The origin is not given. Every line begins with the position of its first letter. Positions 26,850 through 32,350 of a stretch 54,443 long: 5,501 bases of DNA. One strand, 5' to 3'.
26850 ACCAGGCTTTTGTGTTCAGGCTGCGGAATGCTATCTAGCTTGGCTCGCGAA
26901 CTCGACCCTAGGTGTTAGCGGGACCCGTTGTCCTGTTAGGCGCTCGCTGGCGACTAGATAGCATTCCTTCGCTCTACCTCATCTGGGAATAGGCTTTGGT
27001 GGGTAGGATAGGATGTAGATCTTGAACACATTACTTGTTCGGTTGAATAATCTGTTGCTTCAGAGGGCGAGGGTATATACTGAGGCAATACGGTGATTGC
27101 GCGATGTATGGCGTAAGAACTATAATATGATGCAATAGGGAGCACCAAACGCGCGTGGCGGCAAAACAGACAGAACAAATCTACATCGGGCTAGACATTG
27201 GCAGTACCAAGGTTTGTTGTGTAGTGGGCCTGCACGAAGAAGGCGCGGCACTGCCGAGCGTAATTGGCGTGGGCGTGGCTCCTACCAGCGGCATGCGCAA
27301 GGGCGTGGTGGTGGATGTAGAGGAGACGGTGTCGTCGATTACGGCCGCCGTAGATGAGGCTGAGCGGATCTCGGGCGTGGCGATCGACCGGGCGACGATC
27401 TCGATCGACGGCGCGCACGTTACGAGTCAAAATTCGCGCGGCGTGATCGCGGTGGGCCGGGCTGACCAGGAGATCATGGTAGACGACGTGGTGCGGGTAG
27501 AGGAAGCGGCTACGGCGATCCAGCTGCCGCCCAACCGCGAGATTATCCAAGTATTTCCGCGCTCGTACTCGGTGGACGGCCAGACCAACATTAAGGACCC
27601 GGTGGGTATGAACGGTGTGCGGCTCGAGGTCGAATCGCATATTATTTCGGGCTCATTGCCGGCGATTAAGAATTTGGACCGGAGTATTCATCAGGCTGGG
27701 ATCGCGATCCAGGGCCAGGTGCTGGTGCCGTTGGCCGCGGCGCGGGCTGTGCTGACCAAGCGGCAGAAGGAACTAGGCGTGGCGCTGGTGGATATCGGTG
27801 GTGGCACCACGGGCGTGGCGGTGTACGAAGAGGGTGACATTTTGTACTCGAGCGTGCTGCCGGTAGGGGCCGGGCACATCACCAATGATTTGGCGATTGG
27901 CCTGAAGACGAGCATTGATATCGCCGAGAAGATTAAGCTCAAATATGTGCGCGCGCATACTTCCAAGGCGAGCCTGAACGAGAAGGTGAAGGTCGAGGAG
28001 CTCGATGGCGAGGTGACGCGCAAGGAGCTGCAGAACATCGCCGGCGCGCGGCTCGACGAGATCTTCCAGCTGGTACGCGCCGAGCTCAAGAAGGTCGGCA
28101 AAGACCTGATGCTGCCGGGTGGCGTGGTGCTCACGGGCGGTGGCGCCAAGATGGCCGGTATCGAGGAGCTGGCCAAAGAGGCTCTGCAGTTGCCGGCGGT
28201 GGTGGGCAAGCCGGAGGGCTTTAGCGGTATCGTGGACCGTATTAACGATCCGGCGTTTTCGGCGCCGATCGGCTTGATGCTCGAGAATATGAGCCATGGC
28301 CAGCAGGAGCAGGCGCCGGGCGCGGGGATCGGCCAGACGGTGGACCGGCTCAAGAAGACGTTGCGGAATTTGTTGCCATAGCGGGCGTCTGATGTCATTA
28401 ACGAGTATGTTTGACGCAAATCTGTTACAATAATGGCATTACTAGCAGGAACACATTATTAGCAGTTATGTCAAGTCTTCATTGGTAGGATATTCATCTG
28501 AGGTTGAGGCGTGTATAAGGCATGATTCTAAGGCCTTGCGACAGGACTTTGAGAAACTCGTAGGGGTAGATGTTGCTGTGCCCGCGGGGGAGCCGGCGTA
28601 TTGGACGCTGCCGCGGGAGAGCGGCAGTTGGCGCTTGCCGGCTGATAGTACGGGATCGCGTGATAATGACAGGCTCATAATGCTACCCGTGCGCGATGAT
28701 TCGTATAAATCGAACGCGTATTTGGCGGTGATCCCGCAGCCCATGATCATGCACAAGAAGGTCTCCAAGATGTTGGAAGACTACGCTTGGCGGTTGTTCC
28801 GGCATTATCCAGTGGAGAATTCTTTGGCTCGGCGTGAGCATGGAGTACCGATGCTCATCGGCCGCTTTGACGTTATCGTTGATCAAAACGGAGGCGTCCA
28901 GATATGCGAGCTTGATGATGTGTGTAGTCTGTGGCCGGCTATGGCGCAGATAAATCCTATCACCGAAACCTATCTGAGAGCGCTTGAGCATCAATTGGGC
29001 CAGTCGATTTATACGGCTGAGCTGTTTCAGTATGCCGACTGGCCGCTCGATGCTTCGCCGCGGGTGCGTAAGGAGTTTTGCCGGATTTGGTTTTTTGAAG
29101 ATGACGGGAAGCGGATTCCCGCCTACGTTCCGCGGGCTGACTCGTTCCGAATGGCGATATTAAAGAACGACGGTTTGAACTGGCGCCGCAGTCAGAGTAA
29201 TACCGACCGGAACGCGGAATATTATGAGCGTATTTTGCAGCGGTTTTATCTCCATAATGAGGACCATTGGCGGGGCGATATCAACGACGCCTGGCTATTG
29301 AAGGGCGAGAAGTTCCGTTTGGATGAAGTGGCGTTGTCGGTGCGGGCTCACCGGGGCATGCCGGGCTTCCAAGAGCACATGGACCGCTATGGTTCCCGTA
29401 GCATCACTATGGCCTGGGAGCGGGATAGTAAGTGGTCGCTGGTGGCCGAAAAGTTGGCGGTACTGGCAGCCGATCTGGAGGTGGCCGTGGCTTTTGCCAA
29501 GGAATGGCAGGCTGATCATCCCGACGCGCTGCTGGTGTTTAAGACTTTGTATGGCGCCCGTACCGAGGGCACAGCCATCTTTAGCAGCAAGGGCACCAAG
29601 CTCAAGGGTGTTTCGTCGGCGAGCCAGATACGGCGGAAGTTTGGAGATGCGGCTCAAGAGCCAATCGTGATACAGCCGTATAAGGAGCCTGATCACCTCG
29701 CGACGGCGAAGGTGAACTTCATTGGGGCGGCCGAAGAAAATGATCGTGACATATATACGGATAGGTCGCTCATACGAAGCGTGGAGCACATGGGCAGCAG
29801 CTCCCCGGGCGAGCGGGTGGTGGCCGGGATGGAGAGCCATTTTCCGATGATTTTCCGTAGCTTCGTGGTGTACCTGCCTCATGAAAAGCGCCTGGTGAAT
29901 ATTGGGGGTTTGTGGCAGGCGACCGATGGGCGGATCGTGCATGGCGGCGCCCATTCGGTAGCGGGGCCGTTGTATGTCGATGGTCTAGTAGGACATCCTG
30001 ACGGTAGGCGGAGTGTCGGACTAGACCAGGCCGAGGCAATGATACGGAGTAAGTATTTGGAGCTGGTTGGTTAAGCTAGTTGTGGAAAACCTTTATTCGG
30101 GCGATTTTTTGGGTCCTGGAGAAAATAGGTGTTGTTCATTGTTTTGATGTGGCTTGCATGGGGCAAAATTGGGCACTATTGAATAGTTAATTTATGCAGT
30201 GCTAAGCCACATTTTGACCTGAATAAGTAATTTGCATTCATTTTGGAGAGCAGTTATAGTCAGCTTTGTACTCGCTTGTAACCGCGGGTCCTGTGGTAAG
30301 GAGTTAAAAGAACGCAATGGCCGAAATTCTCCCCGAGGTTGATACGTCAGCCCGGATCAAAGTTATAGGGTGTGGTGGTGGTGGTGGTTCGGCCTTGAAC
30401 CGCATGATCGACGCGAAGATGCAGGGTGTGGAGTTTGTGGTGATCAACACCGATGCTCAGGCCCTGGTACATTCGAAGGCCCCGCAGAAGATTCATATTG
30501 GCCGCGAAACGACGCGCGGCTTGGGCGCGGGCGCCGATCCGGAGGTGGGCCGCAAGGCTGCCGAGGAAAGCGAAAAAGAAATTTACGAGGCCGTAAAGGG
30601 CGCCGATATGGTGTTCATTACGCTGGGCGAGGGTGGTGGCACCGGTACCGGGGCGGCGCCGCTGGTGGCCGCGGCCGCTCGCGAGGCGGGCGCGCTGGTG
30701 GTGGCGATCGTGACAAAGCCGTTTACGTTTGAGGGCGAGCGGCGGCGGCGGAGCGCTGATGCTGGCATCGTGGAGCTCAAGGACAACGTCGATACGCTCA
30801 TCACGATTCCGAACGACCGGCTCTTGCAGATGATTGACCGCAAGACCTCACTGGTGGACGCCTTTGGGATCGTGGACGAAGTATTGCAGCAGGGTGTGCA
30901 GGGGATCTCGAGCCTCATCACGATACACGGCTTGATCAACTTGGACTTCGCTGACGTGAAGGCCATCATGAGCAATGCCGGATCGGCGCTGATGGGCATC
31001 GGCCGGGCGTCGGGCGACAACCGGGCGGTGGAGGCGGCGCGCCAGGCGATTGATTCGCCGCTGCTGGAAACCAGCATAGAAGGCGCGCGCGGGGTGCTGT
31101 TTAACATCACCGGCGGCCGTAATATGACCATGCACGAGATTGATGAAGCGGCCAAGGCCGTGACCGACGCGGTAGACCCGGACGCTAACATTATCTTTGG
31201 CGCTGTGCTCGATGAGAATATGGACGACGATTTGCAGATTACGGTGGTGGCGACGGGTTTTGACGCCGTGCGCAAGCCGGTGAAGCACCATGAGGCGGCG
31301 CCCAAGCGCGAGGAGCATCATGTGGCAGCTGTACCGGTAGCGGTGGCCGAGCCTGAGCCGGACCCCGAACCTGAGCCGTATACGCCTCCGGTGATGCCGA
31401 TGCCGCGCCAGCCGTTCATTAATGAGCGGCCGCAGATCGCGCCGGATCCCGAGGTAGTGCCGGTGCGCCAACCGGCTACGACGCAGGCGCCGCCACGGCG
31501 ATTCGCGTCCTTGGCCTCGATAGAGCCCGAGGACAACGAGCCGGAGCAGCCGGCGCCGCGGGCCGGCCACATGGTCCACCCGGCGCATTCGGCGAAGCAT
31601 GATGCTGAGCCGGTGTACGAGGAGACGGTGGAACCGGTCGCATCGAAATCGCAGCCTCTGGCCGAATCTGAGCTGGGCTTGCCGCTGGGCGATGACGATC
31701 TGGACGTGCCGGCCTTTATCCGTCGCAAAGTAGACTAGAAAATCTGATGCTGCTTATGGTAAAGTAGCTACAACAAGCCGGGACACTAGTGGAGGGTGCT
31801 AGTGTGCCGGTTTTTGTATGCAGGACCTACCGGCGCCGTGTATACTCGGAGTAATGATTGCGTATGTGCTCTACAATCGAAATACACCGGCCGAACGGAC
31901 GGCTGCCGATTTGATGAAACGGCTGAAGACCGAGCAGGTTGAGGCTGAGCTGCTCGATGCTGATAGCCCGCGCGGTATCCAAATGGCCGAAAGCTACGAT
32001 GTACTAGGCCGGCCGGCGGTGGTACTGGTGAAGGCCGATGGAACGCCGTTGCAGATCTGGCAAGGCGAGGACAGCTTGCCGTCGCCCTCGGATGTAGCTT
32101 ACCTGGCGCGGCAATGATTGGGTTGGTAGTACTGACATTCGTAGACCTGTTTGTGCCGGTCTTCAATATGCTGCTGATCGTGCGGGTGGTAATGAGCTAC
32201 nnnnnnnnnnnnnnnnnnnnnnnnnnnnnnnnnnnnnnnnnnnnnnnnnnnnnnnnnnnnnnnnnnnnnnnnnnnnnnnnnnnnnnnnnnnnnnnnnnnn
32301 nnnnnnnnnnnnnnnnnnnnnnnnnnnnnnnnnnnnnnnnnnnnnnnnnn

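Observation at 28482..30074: ATP-grasp-like ligase gene inserted between ftsA and ftsZ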

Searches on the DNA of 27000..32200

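Call 40: search_rna_families(source=window, start=27000, end=32200, threshold=evalue, max_evalue=1)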
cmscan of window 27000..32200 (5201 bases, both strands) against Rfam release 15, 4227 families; matches with E-value up to 1: 0.
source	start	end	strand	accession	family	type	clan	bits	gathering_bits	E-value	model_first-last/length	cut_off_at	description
